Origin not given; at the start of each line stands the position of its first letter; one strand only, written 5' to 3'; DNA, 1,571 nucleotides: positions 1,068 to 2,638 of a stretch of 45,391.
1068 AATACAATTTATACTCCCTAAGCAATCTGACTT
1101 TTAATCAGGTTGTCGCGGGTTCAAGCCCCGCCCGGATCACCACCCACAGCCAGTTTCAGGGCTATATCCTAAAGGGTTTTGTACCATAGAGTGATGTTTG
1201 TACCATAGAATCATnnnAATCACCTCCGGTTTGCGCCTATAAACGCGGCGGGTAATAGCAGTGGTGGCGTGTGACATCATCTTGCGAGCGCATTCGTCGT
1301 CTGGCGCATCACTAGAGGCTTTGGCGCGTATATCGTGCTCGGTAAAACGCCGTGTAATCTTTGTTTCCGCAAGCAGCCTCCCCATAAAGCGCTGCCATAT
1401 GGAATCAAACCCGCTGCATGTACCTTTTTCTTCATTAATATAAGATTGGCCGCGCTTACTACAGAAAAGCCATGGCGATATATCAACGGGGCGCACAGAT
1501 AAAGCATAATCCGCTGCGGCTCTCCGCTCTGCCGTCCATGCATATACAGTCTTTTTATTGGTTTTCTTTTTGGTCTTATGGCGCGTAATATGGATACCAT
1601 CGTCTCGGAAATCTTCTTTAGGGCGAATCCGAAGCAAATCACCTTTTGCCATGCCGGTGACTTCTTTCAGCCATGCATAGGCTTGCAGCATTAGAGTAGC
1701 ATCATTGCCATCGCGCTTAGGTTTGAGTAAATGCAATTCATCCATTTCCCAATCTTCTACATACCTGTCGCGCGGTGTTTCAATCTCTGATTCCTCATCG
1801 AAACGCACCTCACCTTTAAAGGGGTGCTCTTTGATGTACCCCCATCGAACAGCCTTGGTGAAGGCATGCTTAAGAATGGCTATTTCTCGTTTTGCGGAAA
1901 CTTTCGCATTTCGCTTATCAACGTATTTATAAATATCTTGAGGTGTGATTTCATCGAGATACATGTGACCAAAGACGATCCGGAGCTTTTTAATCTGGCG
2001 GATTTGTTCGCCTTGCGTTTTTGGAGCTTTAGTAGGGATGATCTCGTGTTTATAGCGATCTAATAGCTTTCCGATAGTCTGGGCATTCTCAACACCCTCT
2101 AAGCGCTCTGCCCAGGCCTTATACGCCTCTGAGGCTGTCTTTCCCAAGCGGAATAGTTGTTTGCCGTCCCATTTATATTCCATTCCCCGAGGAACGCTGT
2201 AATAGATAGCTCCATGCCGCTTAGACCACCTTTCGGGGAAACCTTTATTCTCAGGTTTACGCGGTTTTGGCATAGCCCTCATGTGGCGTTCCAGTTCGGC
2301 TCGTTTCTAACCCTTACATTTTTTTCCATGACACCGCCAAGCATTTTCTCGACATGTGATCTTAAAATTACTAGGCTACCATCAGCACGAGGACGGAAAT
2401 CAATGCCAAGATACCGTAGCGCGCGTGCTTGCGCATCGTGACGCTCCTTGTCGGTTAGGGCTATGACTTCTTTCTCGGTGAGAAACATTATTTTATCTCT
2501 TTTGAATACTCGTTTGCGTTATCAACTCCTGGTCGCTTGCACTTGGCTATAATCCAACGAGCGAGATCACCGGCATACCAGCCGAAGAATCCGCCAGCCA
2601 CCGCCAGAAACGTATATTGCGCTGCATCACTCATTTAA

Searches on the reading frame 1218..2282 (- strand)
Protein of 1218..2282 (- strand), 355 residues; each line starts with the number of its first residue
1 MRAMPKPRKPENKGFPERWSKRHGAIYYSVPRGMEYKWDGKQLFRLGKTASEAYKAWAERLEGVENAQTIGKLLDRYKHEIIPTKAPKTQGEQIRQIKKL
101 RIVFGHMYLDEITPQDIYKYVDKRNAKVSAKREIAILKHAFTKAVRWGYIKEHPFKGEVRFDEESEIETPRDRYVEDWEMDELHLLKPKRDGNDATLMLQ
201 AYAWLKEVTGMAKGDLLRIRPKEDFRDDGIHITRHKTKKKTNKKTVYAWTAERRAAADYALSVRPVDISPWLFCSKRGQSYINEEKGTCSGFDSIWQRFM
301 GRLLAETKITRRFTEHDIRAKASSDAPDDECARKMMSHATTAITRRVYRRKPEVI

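Call 71: search_protein_families(library=pfam, proteins=[window:1218-2282:-], max_evalue=0.001)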
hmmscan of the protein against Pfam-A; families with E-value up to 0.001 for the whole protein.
window:1218-2282:- (355 aa): 2 families
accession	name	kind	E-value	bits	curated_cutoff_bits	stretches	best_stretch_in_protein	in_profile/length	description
PF14659.12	Phage_int_SAM_3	-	2.4e-05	24.9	22.6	1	69-123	1-56/58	Phage integrase, N-terminal SAM-like domain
PF00589.27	Phage_integrase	-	0.00015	22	27.1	1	206-351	31-168/172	Phage integrase family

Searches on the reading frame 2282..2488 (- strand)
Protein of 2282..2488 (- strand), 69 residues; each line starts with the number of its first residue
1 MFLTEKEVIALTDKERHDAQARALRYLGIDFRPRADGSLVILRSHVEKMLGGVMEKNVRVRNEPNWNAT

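Call 71: search_protein_families(library=pfam, proteins=[window:2282-2488:-], max_evalue=0.001)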
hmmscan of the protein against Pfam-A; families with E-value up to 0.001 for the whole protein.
window:2282-2488:- (69 aa): 1 family
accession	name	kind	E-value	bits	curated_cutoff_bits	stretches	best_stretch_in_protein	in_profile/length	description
PF13986.11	DUF4224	-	3.1e-10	40.3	22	1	2-45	1-44/45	Domain of unknown function (DUF4224)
